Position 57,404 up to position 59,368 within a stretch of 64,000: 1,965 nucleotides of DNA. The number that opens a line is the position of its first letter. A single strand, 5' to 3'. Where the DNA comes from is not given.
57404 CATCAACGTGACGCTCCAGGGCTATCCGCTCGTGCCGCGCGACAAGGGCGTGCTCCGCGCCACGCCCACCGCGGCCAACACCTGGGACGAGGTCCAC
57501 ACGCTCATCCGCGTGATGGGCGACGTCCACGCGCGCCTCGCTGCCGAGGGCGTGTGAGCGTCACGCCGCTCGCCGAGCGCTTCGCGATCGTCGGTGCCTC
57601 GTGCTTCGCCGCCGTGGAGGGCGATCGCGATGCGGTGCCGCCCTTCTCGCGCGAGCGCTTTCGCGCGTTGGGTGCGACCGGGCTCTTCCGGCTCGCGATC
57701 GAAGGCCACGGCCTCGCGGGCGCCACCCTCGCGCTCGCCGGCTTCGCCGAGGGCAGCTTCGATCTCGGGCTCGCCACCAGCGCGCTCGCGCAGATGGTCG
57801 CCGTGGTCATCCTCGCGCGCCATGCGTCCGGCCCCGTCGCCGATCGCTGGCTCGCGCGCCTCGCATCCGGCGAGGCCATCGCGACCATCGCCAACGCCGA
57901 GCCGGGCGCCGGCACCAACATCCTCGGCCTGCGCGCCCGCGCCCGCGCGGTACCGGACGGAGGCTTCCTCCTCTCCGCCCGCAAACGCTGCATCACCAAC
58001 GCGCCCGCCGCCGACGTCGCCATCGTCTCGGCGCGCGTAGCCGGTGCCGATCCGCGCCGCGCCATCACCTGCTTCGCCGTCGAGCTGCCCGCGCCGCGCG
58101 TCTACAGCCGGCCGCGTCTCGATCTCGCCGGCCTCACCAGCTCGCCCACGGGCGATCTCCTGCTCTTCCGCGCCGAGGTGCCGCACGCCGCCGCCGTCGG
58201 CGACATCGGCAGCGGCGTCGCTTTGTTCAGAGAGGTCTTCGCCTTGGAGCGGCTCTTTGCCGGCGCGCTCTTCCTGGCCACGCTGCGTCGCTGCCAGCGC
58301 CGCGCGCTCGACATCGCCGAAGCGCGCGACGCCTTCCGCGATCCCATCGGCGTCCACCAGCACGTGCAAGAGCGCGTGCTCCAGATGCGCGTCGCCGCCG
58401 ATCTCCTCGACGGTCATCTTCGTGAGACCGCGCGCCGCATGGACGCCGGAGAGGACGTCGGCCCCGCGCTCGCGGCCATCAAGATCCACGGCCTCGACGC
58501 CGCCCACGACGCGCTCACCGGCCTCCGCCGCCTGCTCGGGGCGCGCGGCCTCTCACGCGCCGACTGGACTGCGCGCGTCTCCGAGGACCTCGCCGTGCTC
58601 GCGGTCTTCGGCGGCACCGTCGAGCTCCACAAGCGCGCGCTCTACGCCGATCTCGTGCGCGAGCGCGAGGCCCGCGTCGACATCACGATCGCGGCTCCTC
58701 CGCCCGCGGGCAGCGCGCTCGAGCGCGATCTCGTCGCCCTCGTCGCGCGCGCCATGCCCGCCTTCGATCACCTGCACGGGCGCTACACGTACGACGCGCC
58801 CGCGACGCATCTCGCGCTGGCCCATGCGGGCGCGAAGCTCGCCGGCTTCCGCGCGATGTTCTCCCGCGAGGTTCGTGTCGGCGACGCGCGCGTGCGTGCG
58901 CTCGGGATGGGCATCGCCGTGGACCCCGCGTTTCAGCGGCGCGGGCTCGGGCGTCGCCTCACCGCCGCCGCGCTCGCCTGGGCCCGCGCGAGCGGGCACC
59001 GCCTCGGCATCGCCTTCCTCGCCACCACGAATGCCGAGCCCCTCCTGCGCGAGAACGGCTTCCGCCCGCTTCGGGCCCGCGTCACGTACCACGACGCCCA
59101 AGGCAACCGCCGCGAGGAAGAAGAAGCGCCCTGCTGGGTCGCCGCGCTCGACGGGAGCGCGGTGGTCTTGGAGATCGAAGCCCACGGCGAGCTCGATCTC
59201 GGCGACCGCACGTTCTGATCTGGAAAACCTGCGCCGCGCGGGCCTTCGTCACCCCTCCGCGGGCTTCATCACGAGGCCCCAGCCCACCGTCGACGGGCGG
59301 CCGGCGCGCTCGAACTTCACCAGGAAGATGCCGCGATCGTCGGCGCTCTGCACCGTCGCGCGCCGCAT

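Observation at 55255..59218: Translationally coupled ATP-grasp / alpha-oxoamine synthase / ACAD-GNAT cassette next to the urease operon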

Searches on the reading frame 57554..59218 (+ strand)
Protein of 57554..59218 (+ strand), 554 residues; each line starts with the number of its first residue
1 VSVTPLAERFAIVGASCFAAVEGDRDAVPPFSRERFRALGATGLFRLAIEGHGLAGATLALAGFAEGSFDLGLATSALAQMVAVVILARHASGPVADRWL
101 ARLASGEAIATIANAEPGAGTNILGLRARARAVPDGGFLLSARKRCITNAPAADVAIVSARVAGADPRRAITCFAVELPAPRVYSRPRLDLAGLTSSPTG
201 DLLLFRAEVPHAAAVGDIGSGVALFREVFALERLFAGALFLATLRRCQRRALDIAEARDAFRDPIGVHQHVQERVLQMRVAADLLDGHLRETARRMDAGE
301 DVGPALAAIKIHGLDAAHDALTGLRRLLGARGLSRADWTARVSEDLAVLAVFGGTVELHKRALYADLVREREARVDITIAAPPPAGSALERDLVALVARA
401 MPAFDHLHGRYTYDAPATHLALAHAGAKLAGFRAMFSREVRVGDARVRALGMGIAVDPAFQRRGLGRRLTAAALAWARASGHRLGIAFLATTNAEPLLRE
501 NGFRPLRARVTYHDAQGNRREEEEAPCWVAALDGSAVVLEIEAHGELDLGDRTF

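Call 4: search_protein_families(library=pfam, proteins=[window:57554-59218:+], max_evalue=0.01)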
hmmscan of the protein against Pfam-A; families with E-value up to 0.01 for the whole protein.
window:57554-59218:+ (554 aa): 8 families
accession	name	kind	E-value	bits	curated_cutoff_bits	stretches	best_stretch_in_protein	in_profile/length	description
PF00441.29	Acyl-CoA_dh_1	-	2.1e-18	67.3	22.4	1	219-363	1-145/150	Acyl-CoA dehydrogenase, C-terminal domain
PF02770.24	Acyl-CoA_dh_M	-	7.8e-13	48.9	33.3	1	112-202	2-92/97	Acyl-CoA dehydrogenase, middle domain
PF00583.31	Acetyltransf_1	-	7.1e-08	33.2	20.7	1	411-498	23-111/116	Acetyltransferase (GNAT) family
PF13508.13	Acetyltransf_7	-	1.3e-07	32.3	27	1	442-504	27-83/84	Acetyltransferase (GNAT) domain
PF13673.13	Acetyltransf_10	-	5.8e-05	23.5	23.6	1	416-508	29-112/128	Acetyltransferase (GNAT) domain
PF02771.21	Acyl-CoA_dh_N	-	0.00031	21.5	22.9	1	30-107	31-113/113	Acyl-CoA dehydrogenase, N-terminal domain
PF13527.13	Acetyltransf_9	-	0.00083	19.8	25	1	420-486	43-110/127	Acetyltransferase (GNAT) domain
PF14542.12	Acetyltransf_CG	-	0.0015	19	30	1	456-483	32-59/80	GCN5-related N-acetyl-transferase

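Call 5: search_protein_families(library=ncbifam, proteins=[window:57554-59218:+], max_evalue=0.01)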
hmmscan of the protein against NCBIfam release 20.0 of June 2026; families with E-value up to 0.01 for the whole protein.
window:57554-59218:+ (554 aa): 19 families
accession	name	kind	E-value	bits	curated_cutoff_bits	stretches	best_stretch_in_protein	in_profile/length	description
NF045652.1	ProlPCPDhRedW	equivalog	5e-39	134.2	650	1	37-361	38-367/376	L-prolyl-[peptidyl-carrier protein] dehydrogenase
NF053553.1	prodigi_MBC_PigA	equivalog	9.9e-39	133.5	500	1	53-360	63-372/381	prodigiosin MBC biosynthesis dehydrogenase PigA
NF045552.1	GlutCoADH_Des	equivalog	2.1e-23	83.1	470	1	85-371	97-383/387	glutaryl-CoA dehydrogenase Acd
NF058590.1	AcCoDHFadEBacil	equivalog_domain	7.7e-21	74.2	600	1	96-289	123-313/586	acyl-CoA dehydrogenase FadE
TIGR03207.1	cyc_hxne_CoA_dh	equivalog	2.7e-19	69.1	575.35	1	7-275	12-280/372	cyclohexanecarboxyl-CoA dehydrogenase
NF002885.1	PRK03354.1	equivalog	5.4e-16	58.6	540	1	51-359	60-365/378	crotonobetainyl-CoA dehydrogenase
NF008997.0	PRK12341.1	equivalog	7.1e-16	58.2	537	1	102-358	112-367/382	acyl-CoA dehydrogenase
NF042972.1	AcrlCoAredClosAcrC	equivalog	1.9e-13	49.9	640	1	74-362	82-371/378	acryloyl-CoA reductase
NF043006.1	CyhCrbnylCoADH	equivalog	2e-13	50.1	650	1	78-359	88-367/380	cyclohexane-1-carbonyl-CoA dehydrogenase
NF042439.1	SulpropCoADesulf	equivalog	2.6e-13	49.5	600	1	97-368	96-371/379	3-sulfinopropanoyl-CoA desulfinase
NF052270.1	Staph_DH_FadE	equivalog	1.6e-05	23.8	600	1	96-358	126-384/400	acyl-CoA dehydrogenase FadE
TIGR03203.1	pimD_small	equivalog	6.6e-05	22.2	652.7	1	126-284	136-291/378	pimeloyl-CoA dehydrogenase small subunit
NF040501.1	resist_ArsN2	equivalog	0.0001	21.9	125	1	453-507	53-105/133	arsenic resistance N-acetyltransferase ArsN2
NF000497.1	AAC_6p_Iak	exception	0.00016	21.8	325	1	406-483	36-114/153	aminoglycoside N-acetyltransferase AAC(6')-Iak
TIGR02382.1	wecD_rffC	equivalog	0.002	17.7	195.1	1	420-487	101-163/191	dTDP-4-amino-4,6-dideoxy-D-galactose acyltransferase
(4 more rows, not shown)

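Call 6: find_homologous_proteins(query=window:57554-59215:+)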
Query window:57554-59215:+ (554 aa): 36 proteins with E <= 0.001 among 8000 candidates.
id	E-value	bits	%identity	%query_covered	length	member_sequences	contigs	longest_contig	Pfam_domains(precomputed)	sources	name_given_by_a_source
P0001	0.0e+0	1178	100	100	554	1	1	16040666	PF13673.14,PF02770.25,PF00441.30,PF13508.14,PF00583.32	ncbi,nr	ncbi:Acyl-CoA dehydrogenase, short-chain specific [Minicystis rosea]|nr:Acyl-CoA dehydrogenase, shor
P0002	1.7e-230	784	70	100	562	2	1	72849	PF13673.14,PF02770.25,PF00441.30,PF13508.14,PF02771.22,PF00583.32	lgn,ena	-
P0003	9.2e-218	742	68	99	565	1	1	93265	PF13673.14,PF02770.25,PF00441.30,PF13508.14,PF02771.22,PF00583.32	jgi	jgi:isovaleryl-CoA dehydrogenase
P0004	8.3e-215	733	67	99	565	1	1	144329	PF02770.25,PF00441.30,PF02771.22,PF00583.32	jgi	jgi:isovaleryl-CoA dehydrogenase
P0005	4.9e-134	466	51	97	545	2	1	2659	PF02770.25,PF00441.30,PF08028.17,PF13508.14,PF02771.22,PF13527.14,PF00583.32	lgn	-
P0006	4.6e-116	407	46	99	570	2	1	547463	PF02770.25,PF00441.30,PF13508.14,PF02771.22,PF13527.14,PF00583.32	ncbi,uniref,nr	ncbi:GNAT family N-acetyltransferase [Vitiosangium sp. GDMCC 1.1324]|uniref:GNAT family N-acetyltran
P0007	1.4e-115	405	46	95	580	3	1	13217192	PF02770.25,PF00441.30,PF13508.14,PF02771.22,PF13527.14,PF00583.32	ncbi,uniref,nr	ncbi:GNAT family N-acetyltransferase [Archangium minus]|uniref:GNAT family N-acetyltransferase n=1 T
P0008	2.0e-113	398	46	99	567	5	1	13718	PF02770.25,PF00441.30,PF13508.14,PF02771.22,PF13527.14,PF00583.32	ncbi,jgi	jgi:alkylation response protein AidB-like acyl-CoA dehydrogenase/ribosomal protein S18 acetylase Rim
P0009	2.0e-113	398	46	95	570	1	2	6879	PF02770.25,PF00441.30,PF02771.22,PF13527.14,PF00583.32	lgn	-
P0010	2.9e-113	398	47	95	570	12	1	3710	PF02770.25,PF00441.30,PF02771.22,PF13527.14,PF00583.32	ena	-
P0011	1.3e-112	395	46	95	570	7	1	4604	PF02770.25,PF00441.30,PF13508.14,PF02771.22,PF13527.14,PF00583.32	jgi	jgi:isovaleryl-CoA dehydrogenase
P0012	3.5e-109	384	43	99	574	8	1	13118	PF02770.25,PF00441.30,PF02771.22,PF13527.14,PF00583.32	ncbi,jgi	jgi:isovaleryl-CoA dehydrogenase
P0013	2.7e-106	375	44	96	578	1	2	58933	PF02770.25,PF00441.30,PF13508.14,PF02771.22,PF13527.14,PF00583.32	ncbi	-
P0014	3.7e-105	371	45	96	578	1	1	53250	PF02770.25,PF00441.30,PF13508.14,PF02771.22,PF13527.14,PF00583.32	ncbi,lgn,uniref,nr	ncbi:GNAT family N-acetyltransferase [Archangium sp.]|uniref:GNAT family N-acetyltransferase n=1 Tax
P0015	1.3e-103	366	45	92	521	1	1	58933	PF02770.25,PF00441.30,PF13508.14,PF02771.22,PF13527.14,PF00583.32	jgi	jgi:isovaleryl-CoA dehydrogenase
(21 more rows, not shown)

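Call 8: find_encoding_contigs(protein=P0007, flank=10000, max_places=2)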
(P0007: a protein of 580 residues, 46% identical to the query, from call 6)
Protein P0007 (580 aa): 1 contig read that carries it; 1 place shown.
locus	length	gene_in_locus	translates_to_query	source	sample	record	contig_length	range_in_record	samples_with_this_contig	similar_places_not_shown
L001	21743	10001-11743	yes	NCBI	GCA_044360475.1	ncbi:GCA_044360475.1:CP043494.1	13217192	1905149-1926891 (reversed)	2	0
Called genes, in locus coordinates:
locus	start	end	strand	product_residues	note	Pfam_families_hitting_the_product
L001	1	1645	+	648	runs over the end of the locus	PF00754:F5_F8_type_C, PF22633:F5_F8_type_C_2, PF16656:Pur_ac_phosph_N (weak), PF00149:Metallophos, PF14008:Metallophos_C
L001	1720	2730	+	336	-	PF09752:ABHD18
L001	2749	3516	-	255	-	-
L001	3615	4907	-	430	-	PF19577:DcaP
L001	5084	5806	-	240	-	PF09535:Gmx_para_CXXCG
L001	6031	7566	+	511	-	PF01565:FAD_binding_4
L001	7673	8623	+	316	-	-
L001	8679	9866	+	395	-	PF14559:TPR_19 (weak), PF13371:TPR_9 (weak), PF13414:TPR_11, PF13432:TPR_16, PF12895:ANAPC3 (weak), PF07719:TPR_2 (weak), PF23914:TPR_CcmH_CycH (weak), PF14559:TPR_19, +14 more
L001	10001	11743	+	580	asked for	PF02771:Acyl-CoA_dh_N, PF02770:Acyl-CoA_dh_M, PF00441:Acyl-CoA_dh_1, PF00583:Acetyltransf_1, PF13527:Acetyltransf_9, PF13508:Acetyltransf_7 (weak)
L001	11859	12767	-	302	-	PF09544:DUF2381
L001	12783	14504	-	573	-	PF00069:Pkinase, PF07714:PK_Tyr_Ser-Thr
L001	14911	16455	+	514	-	PF00479:G6PD_N, PF02781:G6PD_C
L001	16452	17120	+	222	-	PF01182:Glucosamine_iso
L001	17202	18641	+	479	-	PF03446:NAD_binding_2, PF00393:6PGD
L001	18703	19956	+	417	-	PF00860:Xan_ur_permease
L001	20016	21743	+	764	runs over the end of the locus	PF17820:PDZ_6 (faint), PF17816:PDZ_4 (faint), PF03572:Peptidase_S41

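Call 9: find_encoding_contigs(protein=P0006, flank=10000, max_places=2)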
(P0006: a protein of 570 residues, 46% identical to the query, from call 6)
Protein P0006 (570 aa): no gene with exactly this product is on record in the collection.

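Call 10: find_encoding_contigs(protein=P0004, flank=10000, max_places=2)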
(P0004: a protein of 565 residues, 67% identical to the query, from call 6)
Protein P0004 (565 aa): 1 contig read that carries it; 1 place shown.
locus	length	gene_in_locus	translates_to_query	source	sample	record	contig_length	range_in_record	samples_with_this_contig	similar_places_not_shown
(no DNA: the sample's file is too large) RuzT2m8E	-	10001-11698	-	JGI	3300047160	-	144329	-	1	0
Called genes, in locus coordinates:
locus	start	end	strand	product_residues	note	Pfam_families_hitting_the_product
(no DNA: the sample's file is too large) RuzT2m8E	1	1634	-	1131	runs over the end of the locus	PF08310:LGFP (faint)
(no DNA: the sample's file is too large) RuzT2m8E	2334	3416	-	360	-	-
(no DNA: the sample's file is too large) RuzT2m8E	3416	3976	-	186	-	PF04542:Sigma70_r2, PF08281:Sigma70_r4_2, PF04545:Sigma70_r4 (weak)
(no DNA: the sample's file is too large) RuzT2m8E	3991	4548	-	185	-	-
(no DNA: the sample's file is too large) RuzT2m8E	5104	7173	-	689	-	PF07715:Plug (weak), PF00593:TonB_dep_Rec_b-barrel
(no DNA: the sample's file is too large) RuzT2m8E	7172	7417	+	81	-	-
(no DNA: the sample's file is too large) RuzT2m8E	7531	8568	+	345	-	PF06224:AlkZ-like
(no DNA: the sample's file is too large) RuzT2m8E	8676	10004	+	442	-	PF00155:Aminotran_1_2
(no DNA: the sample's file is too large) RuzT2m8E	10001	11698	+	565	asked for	PF02771:Acyl-CoA_dh_N (weak), PF02770:Acyl-CoA_dh_M, PF00441:Acyl-CoA_dh_1, PF00583:Acetyltransf_1 (weak)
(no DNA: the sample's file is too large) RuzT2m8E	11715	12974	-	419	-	PF04542:Sigma70_r2 (weak), PF08281:Sigma70_r4_2 (weak), PF20239:DUF6596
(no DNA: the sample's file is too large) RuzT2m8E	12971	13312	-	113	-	PF03795:YCII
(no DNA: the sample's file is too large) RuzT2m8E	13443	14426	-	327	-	PF08238:Sel1 (weak), PF09234:DUF1963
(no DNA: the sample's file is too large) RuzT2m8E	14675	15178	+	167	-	-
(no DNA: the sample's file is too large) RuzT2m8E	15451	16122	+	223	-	-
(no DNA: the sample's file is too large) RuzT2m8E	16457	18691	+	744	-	-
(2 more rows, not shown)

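Call 11: find_encoding_contigs(protein=P0002, flank=10000, max_places=2)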
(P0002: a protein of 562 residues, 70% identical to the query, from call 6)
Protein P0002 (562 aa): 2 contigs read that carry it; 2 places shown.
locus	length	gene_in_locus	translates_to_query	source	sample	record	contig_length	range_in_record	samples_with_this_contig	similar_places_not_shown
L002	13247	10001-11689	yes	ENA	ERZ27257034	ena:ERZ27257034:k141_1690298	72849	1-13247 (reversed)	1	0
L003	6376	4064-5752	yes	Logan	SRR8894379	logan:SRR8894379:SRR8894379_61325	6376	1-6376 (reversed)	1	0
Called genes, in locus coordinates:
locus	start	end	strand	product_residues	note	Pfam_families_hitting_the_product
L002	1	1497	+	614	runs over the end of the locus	PF00501:AMP-binding, PF23562:AMP-binding_C_3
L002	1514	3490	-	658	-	-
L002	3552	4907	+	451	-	PF00069:Pkinase, PF07714:PK_Tyr_Ser-Thr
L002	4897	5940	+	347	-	PF08308:PEGA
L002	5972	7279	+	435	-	PF03781:FGE-sulfatase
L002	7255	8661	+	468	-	PF03781:FGE-sulfatase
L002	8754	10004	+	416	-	PF00155:Aminotran_1_2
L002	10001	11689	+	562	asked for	PF02771:Acyl-CoA_dh_N (weak), PF02770:Acyl-CoA_dh_M, PF00441:Acyl-CoA_dh_1, PF00583:Acetyltransf_1, PF13673:Acetyltransf_10 (weak), PF13508:Acetyltransf_7 (weak)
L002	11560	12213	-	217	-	-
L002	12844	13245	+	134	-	?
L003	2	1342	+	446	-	?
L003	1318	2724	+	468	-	PF03781:FGE-sulfatase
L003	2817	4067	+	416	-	PF00155:Aminotran_1_2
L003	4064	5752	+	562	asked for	PF02771:Acyl-CoA_dh_N (weak), PF02770:Acyl-CoA_dh_M, PF00441:Acyl-CoA_dh_1, PF00583:Acetyltransf_1, PF13673:Acetyltransf_10 (weak), PF13508:Acetyltransf_7 (weak)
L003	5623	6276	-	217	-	-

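Call 12: find_encoding_contigs(protein=P0003, flank=10000, max_places=2)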
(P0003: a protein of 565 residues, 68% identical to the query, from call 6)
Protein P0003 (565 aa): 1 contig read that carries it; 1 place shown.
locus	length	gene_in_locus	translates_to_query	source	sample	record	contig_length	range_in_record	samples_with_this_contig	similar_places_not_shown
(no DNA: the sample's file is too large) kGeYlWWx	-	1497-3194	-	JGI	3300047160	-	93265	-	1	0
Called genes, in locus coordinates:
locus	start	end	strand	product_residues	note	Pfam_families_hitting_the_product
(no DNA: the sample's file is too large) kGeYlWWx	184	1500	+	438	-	PF00155:Aminotran_1_2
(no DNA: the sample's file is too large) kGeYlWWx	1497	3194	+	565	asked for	PF02771:Acyl-CoA_dh_N (weak), PF02770:Acyl-CoA_dh_M, PF00441:Acyl-CoA_dh_1, PF00583:Acetyltransf_1 (weak), PF13673:Acetyltransf_10 (weak), PF13508:Acetyltransf_7 (weak)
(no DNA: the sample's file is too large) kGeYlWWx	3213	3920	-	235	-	PF00440:TetR_N (weak), PF02909:TetR_C_1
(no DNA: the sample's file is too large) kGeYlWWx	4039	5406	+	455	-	-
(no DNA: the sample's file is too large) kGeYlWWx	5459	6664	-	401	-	-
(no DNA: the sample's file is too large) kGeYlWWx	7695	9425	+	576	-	-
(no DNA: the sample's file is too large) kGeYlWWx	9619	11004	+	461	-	PF00498:FHA, PF07728:AAA_5 (faint), PF16697:Yop-YscD_cpl (weak), PF00158:Sigma54_activat, PF14532:Sigma54_activ_2, PF25601:AAA_lid_14, PF02954:HTH_8 (faint)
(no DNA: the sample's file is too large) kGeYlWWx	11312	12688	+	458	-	PF00144:Beta-lactamase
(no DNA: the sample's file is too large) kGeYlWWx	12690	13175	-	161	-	PF13302:Acetyltransf_3 (weak), PF00583:Acetyltransf_1, PF13673:Acetyltransf_10, PF13508:Acetyltransf_7, PF08445:FR47 (weak)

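Call 13: find_encoding_contigs(protein=P0013, flank=10000, max_places=2)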
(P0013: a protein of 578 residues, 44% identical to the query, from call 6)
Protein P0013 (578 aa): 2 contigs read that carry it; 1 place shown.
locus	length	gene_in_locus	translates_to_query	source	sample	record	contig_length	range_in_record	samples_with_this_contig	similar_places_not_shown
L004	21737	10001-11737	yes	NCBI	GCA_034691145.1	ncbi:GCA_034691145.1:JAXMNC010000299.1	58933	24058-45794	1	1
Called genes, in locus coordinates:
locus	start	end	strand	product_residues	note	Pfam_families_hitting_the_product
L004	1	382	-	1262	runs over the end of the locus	PF02463:SMC_N (faint), PF13476:AAA_23, PF13555:AAA_29 (weak), PF13558:SbcC_Walker_B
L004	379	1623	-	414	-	PF00149:Metallophos, PF12850:Metallophos_2 (faint), PF12320:SbcD_C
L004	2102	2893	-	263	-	PF02567:PhzC-PhzF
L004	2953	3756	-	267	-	PF00106:adh_short, PF08659:KR, PF23441:SDR (weak), PF13561:adh_short_C2, PF08643:DUF1776 (weak)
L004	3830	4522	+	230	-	PF00561:Abhydrolase_1 (faint), PF05728:UPF0227, PF12697:Abhydrolase_6, PF12146:Hydrolase_4 (weak)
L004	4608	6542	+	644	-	PF00754:F5_F8_type_C, PF22633:F5_F8_type_C_2, PF16656:Pur_ac_phosph_N (weak), PF00149:Metallophos, PF14008:Metallophos_C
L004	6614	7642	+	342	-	PF09752:ABHD18, PF00561:Abhydrolase_1 (faint), PF09752:ABHD18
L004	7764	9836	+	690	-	PF04734:Ceramidase_alk, PF17048:Ceramidse_alk_C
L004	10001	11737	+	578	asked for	PF02771:Acyl-CoA_dh_N, PF02770:Acyl-CoA_dh_M, PF00441:Acyl-CoA_dh_1, PF00583:Acetyltransf_1, PF13527:Acetyltransf_9 (weak), PF13508:Acetyltransf_7 (weak)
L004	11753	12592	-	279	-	PF09544:DUF2381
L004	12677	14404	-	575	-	PF00069:Pkinase, PF03109:ABC1 (faint), PF07714:PK_Tyr_Ser-Thr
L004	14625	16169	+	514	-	PF00479:G6PD_N, PF02781:G6PD_C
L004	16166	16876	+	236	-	PF01182:Glucosamine_iso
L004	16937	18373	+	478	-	PF03446:NAD_binding_2, PF00393:6PGD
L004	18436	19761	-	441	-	PF00155:Aminotran_1_2 (faint), PF00266:Aminotran_5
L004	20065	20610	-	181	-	PF25601:AAA_lid_14, PF02954:HTH_8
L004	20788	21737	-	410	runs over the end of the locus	PF13091:PLDc_2 (weak)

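Call 15: search_solved_structures(query=window:57554-59215:+, max_evalue=0.001)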
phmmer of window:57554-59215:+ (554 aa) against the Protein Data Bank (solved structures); distinct sequences matched with E-value up to 0.001: 86 (the best 60 are shown).
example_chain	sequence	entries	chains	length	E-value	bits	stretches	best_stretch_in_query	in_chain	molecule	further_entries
4kto_A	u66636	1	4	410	1.1e-29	106.8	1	18-368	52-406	isovaleryl-CoA dehydrogenase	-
5zw0_A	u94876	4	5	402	8.9e-29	103.8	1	56-362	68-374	L-prolyl-[peptidyl-carrier protein] dehydrogenase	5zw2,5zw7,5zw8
6af6_A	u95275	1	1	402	5.8e-28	101.2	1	56-362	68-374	L-prolyl-[peptidyl-carrier protein] dehydrogenase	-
4o5m_A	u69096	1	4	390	1.5e-25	93.2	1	18-370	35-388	Isovaleryl-CoA dehydrogenase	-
1ivh_A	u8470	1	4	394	6.1e-23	84.6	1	38-360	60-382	ISOVALERYL-COA DEHYDROGENASE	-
8sgr_A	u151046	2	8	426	7.7e-23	84.3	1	38-360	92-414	Isovaleryl-CoA dehydrogenase, mitochondrial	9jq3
7szv_A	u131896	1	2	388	3.1e-22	82.3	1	11-359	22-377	Acyl-CoA dehydrogenase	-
9jq4_A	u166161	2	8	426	5.1e-22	81.5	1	38-360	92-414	Isovaleryl-CoA dehydrogenase, mitochondrial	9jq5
3b96_A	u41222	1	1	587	1.8e-21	79.8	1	34-359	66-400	Very long-chain specific acyl-CoA dehydrogenase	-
2uxw_A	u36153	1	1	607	2e-21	79.6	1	34-359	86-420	VERY-LONG-CHAIN SPECIFIC ACYL-COA DEHYDROGENASE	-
5idu_A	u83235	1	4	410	2e-21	79.6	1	30-373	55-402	Acyl-CoA dehydrogenase domain protein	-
7s7g_A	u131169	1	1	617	2e-21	79.6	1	34-359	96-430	Very long-chain specific acyl-CoA dehydrogenase, mitochondrial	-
3sf6_A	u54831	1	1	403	4.3e-21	78.5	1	32-361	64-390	Glutaryl-CoA dehydrogenase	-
7p98_A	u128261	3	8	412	5.9e-20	74.7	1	24-360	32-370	Short-chain acyl-CoA dehydrogenase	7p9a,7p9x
2dvl_A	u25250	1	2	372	2.6e-19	72.6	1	20-367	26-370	Acyl-CoA dehydrogenase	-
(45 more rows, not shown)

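Call 60: predict_structure(alignment_id=A1)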
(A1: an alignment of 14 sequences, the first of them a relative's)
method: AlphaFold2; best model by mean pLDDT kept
length: 554 residues; sequences in the alignment: 14
mean_pLDDT: 76.1   pTM: 0.59
mean pLDDT of the five models: 76.1, 73.9, 73.7, 73.5, 66.9
residues with pLDDT >= 90: 128; 70-90: 277; 50-70: 81; < 50: 68
segments of 3 or more residues with pLDDT < 50: 20-29, 115-126, 183-200, 355-373
pLDDT, mean of each block of 10 residues (from residue 1): 76 75 42 80 89 91 86 80 92 88 92 51 51 88 59 81 70 81 44 36 73 84 78 89 87 69 55 84 92 92 81 83 77 61 63 46 34 73 91 91 80 82 90 91 86 87 81 92 84 75 80 69 81 85 75 60
secondary structure, 60 per line:
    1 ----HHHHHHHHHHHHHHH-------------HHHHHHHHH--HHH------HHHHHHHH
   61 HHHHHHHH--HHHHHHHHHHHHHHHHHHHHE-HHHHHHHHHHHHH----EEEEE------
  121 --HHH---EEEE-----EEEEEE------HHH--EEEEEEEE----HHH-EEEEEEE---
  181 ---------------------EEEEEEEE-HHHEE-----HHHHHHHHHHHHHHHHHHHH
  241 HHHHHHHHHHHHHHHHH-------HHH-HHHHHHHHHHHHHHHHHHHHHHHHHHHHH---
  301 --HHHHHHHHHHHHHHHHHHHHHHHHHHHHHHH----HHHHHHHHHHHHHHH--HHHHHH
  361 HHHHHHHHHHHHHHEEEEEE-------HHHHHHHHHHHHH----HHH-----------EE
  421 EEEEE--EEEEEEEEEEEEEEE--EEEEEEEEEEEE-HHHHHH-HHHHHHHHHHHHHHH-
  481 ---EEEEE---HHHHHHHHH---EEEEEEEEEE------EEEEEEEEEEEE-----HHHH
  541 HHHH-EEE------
elements in order: H5-19 H33-41 H53-68 H71-90 H93-105 E110-114 E129-132 E138-143 E155-162 E171-177 E202-209 H221-257 H269-297 H303-333 H338-352 H355-374 E375-380 H388-400 E419-425 E428-442 E445-456 H458-463 H465-479 E484-488 H492-500 E504-513 E520-531 H537-544 E546-548
